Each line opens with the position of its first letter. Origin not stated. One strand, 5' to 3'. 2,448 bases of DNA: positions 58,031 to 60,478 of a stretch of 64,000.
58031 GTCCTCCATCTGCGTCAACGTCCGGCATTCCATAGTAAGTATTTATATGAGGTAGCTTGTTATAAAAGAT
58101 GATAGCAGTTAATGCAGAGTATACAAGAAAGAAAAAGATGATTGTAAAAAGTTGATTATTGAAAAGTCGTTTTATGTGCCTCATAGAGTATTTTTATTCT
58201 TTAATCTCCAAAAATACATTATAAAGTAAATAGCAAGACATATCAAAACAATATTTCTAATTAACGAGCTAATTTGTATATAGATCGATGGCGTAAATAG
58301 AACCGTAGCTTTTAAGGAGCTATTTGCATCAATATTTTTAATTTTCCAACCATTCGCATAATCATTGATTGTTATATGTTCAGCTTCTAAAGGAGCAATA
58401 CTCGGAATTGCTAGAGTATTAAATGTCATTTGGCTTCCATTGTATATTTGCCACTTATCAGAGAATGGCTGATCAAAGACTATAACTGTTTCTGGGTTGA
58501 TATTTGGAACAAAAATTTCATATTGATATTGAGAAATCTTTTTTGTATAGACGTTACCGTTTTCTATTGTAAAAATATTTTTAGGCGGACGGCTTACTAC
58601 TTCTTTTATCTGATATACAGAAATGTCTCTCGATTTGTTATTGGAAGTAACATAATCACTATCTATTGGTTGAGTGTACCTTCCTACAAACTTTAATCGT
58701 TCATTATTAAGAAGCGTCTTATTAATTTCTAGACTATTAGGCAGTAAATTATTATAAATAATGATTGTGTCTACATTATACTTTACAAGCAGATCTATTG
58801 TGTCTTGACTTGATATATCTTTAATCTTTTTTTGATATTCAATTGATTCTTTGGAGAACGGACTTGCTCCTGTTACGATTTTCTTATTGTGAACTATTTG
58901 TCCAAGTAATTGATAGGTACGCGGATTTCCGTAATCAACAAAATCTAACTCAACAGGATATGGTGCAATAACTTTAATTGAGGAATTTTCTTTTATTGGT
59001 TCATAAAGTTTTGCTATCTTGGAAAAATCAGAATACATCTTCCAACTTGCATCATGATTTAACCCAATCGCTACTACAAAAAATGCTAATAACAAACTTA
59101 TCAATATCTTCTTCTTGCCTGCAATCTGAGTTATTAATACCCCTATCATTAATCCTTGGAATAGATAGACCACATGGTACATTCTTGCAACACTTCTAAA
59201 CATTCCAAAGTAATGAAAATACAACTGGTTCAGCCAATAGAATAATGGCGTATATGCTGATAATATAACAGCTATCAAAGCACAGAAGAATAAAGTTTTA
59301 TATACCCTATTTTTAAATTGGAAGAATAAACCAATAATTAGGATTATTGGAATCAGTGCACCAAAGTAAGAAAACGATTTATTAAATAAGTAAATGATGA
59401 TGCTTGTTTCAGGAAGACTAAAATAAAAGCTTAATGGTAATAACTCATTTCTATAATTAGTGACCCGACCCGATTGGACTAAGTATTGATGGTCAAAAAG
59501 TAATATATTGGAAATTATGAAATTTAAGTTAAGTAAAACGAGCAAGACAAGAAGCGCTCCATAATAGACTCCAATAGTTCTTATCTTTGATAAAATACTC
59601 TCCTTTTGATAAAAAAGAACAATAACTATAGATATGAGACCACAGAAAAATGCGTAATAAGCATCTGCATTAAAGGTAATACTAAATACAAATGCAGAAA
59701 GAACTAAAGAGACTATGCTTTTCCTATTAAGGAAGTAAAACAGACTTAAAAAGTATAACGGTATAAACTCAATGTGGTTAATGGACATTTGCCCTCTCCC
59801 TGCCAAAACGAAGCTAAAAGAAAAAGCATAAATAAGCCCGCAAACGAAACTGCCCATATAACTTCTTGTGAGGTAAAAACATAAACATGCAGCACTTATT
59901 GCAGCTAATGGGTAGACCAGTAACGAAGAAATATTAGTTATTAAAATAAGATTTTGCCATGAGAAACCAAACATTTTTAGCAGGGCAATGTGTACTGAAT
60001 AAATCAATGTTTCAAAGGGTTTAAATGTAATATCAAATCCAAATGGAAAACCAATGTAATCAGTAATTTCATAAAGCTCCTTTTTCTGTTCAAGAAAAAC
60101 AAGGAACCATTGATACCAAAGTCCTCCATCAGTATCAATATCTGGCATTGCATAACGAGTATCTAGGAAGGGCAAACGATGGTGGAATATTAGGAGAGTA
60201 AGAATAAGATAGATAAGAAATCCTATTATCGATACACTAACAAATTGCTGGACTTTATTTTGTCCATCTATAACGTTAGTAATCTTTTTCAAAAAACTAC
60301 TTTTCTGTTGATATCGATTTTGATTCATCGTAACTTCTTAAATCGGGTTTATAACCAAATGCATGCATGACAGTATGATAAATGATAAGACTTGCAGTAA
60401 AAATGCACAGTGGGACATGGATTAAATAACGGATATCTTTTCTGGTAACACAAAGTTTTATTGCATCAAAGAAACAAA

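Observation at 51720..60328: Family of three paralogous ~720 aa membrane proteins (two tandem, one split) with YfhO/GT-C-like architecture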

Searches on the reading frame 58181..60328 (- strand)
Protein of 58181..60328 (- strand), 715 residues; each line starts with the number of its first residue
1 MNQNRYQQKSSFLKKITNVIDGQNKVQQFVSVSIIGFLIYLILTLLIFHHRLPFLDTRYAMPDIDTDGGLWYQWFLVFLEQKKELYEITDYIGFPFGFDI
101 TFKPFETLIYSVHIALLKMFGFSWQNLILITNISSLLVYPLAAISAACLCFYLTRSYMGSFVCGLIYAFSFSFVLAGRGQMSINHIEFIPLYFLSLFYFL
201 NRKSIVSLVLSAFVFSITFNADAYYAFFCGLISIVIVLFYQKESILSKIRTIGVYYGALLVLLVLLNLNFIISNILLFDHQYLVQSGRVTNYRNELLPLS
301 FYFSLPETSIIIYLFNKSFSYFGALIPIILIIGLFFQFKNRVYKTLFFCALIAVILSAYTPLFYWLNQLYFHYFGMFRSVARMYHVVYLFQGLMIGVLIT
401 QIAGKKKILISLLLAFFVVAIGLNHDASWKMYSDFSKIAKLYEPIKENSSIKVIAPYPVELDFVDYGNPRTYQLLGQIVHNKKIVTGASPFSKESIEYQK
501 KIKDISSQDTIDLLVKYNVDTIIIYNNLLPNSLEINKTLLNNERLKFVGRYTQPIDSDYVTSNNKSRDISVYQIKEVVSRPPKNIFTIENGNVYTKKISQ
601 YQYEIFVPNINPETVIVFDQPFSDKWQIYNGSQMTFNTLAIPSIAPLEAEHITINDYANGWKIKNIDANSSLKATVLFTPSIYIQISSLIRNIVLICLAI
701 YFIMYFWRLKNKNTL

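Call 6: search_protein_families(library=pfam, proteins=[window:58181-60328:-], max_evalue=1)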
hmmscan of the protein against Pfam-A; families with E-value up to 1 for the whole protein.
window:58181-60328:- (715 aa): 2 families
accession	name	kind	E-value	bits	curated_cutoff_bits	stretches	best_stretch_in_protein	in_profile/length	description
PF10131.15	PTPS_related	-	0.09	11.6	26.4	1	148-485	42-361/621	6-pyruvoyl-tetrahydropterin synthase related domain; membrane protein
PF10251.14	PEN-2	-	0.63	10.9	25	1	18-44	39-65/93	Presenilin enhancer-2 subunit of gamma secretase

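Call 8: search_protein_families(library=ncbifam, proteins=[window:58181-60328:-], max_evalue=1)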
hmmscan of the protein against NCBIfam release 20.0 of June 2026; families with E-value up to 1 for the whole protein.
window:58181-60328:- (715 aa): 0 families

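Call 50: list_cluster_members(proteins=[P0028, window:58181-60328:-, window:56013-58184:-, window:51720-52553:-])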
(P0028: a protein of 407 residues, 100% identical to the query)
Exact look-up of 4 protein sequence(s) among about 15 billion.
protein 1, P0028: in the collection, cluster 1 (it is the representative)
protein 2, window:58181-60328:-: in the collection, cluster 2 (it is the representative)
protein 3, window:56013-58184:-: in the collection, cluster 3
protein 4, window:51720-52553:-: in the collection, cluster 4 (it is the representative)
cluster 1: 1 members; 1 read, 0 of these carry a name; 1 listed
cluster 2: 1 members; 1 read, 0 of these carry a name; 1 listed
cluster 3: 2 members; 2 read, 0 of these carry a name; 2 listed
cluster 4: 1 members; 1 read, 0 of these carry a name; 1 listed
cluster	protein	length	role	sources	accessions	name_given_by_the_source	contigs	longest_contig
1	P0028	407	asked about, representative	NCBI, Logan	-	-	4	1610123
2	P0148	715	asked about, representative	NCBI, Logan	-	-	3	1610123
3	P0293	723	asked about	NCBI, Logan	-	-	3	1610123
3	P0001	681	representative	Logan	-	-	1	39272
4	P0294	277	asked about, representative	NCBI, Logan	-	-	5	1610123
